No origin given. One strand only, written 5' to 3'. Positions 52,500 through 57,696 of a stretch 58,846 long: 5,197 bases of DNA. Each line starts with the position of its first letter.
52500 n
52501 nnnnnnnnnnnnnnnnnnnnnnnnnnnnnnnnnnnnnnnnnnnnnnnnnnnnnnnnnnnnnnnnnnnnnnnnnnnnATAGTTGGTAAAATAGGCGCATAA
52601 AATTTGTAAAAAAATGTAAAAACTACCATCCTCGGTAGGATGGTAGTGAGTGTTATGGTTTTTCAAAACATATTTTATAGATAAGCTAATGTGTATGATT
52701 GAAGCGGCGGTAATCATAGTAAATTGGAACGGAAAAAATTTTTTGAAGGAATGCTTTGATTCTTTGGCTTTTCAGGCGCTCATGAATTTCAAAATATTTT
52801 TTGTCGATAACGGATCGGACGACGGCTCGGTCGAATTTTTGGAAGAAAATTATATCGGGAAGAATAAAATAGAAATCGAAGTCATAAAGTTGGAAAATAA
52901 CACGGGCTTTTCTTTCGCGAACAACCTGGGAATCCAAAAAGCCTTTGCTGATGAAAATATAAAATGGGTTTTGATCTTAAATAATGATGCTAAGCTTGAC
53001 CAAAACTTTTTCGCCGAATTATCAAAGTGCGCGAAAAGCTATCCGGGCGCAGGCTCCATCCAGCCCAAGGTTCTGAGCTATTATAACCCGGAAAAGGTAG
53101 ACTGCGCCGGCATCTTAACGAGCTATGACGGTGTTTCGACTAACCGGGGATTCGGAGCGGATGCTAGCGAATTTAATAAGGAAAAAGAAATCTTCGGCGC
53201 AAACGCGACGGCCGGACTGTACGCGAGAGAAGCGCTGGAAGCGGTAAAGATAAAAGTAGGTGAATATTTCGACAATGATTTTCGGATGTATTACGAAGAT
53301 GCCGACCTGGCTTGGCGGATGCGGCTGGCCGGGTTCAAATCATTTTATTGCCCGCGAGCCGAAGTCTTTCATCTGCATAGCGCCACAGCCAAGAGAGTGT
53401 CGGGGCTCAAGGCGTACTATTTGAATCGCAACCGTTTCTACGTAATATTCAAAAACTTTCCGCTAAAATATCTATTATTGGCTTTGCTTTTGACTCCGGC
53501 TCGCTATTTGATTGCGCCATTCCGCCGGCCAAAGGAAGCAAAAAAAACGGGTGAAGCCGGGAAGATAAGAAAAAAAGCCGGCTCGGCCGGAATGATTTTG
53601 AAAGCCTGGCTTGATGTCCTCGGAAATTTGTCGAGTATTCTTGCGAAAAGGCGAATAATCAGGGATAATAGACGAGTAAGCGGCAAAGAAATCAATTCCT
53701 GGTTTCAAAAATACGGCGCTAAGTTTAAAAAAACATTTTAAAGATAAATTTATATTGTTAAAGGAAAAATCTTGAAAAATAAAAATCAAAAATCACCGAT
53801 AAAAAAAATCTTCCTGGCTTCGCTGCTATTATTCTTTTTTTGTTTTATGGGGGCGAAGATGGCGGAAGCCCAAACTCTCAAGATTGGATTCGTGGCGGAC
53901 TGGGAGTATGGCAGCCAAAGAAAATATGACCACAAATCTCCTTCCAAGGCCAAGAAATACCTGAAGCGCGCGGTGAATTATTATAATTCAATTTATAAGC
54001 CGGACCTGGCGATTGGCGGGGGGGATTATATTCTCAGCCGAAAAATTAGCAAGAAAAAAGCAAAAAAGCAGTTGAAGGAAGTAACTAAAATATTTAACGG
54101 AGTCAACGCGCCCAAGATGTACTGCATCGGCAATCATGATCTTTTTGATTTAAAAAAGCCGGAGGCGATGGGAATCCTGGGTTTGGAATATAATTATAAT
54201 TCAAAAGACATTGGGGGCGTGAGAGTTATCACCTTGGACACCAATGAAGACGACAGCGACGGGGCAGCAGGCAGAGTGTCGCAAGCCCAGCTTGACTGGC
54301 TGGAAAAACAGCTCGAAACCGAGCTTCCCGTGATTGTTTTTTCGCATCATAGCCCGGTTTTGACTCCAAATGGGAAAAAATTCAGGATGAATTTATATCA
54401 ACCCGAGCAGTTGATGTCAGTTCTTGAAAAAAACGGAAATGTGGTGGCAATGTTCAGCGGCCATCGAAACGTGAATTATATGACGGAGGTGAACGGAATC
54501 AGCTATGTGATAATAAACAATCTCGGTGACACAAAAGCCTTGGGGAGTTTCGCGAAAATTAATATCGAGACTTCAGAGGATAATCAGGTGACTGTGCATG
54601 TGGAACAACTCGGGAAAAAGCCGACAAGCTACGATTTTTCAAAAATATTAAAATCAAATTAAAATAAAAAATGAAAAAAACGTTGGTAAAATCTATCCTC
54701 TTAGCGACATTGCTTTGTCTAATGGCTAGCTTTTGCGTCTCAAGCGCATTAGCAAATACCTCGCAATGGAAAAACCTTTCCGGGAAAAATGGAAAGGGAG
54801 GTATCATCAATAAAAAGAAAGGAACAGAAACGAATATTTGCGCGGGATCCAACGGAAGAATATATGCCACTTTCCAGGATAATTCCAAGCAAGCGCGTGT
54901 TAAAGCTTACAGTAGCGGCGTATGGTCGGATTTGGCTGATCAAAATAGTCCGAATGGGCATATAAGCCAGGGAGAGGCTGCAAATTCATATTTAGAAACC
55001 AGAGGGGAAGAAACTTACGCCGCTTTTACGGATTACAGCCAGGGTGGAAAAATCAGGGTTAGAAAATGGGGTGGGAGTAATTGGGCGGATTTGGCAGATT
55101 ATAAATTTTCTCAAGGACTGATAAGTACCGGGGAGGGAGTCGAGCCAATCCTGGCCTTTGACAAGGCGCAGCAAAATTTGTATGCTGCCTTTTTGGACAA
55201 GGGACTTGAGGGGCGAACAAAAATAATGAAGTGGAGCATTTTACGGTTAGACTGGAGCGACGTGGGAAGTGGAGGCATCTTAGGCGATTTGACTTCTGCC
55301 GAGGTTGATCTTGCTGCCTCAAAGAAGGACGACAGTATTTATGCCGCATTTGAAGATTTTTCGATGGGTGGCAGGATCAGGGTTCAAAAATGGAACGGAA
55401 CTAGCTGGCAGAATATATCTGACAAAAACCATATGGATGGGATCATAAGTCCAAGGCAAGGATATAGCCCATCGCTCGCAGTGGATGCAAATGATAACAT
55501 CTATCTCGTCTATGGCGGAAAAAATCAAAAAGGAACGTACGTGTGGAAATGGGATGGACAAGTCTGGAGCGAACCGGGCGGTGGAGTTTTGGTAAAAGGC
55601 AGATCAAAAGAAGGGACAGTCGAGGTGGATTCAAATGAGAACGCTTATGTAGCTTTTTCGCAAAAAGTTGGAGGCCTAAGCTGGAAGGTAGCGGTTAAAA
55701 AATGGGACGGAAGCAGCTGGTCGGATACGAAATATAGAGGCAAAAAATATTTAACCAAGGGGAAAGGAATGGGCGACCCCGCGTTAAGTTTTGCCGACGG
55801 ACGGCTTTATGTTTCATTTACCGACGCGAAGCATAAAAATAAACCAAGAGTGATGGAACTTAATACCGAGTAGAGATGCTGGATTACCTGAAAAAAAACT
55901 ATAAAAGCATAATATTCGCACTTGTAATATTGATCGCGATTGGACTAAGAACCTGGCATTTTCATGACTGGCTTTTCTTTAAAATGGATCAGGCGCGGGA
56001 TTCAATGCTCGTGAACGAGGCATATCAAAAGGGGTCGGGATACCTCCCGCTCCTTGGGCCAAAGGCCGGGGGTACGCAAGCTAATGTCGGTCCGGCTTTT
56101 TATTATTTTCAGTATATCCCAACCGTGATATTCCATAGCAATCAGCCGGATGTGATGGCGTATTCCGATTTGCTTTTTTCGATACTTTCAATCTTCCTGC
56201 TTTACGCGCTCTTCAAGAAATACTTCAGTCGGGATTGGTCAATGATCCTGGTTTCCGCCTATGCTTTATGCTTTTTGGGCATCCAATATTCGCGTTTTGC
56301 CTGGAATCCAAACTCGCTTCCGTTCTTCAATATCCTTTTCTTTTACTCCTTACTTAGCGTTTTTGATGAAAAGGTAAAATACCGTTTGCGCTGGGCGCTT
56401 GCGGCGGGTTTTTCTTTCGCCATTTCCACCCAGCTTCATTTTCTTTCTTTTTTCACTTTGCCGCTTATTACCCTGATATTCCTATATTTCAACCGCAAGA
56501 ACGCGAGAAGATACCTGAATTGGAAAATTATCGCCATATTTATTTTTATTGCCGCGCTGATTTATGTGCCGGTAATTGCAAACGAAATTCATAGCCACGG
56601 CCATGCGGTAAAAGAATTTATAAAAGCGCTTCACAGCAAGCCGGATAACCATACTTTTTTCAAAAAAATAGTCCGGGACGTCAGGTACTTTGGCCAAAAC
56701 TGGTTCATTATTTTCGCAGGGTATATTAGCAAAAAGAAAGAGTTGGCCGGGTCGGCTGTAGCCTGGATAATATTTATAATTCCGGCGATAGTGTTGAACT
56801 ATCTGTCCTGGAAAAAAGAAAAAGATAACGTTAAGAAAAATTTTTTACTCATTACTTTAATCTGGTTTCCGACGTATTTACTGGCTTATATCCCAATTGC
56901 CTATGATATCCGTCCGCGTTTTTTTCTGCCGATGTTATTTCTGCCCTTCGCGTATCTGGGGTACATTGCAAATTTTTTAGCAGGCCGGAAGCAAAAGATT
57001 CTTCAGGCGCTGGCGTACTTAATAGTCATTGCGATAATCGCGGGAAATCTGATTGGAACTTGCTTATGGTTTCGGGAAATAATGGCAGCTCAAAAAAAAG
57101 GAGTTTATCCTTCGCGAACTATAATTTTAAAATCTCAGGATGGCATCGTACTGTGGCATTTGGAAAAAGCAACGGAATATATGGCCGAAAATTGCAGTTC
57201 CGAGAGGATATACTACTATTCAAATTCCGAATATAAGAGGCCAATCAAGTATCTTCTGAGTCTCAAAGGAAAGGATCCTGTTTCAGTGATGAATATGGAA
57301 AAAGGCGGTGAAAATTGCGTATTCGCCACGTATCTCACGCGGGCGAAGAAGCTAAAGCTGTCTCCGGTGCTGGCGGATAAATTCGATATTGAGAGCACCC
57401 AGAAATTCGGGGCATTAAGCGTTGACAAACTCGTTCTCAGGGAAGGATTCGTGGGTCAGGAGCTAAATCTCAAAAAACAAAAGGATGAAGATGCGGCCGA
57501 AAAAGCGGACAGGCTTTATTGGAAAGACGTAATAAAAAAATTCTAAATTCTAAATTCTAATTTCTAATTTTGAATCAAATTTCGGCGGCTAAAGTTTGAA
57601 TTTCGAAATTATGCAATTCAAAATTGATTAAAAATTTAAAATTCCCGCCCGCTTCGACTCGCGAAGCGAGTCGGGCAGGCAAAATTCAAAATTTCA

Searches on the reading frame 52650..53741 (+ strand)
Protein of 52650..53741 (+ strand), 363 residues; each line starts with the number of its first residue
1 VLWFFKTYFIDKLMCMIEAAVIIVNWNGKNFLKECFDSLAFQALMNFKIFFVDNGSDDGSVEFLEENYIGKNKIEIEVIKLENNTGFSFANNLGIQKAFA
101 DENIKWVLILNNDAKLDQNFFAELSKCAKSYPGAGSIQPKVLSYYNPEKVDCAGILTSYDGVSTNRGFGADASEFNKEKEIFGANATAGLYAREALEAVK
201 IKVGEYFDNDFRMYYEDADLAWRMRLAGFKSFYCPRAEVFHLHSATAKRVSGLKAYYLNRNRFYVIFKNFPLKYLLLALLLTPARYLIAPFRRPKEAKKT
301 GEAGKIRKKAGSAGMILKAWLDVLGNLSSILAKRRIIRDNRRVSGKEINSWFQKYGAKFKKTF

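Call 25: search_protein_families(library=pfam, proteins=[window:52650-53741:+], max_evalue=0.0001)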
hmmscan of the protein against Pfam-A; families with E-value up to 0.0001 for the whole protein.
window:52650-53741:+ (363 aa): 3 families
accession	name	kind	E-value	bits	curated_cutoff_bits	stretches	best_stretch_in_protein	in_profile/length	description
PF00535.33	Glycos_transf_2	-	6.1e-17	62.5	23.3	1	21-129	2-104/168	Glycosyl transferase family 2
PF13641.12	Glyco_tranf_2_3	-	6.7e-12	46.3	27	1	20-253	4-217/230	Glycosyltransferase like family 2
PF13632.12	Glyco_trans_2_3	-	9.4e-08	32.5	27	1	106-267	1-143/198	Glycosyl transferase family group 2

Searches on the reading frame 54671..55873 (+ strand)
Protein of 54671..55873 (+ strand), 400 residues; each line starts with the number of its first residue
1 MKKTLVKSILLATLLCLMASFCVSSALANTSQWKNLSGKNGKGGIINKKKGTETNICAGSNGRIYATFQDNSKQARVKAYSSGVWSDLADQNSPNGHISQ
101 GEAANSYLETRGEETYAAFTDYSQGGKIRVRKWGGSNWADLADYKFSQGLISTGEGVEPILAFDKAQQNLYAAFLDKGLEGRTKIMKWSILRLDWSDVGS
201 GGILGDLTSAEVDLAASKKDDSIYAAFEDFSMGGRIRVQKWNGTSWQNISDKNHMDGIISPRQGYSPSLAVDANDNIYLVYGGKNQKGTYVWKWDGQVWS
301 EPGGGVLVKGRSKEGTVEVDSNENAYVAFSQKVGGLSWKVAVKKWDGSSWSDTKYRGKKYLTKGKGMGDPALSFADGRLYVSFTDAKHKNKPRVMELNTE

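Call 25: search_protein_families(library=pfam, proteins=[window:54671-55873:+], max_evalue=0.0001)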
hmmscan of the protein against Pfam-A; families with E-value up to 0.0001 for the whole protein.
window:54671-55873:+ (400 aa): 1 family
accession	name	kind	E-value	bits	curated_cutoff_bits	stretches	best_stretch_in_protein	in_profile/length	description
PF21156.3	ISOA1-3_C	-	9e-05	23.1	27.3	0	217-254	25-62/106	Isoamylase 1-3, C-terminal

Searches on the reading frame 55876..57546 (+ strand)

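Call 25: search_protein_families(library=pfam, proteins=[window:55876-57546:+], max_evalue=0.0001)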
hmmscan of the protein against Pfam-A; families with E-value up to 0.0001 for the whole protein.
window:55876-57546:+ (556 aa): 1 family
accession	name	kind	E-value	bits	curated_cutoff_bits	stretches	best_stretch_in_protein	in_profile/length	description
PF13231.12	PMT_2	-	2.7e-08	34.6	26.1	1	72-234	3-158/160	Dolichyl-phosphate-mannose-protein mannosyltransferase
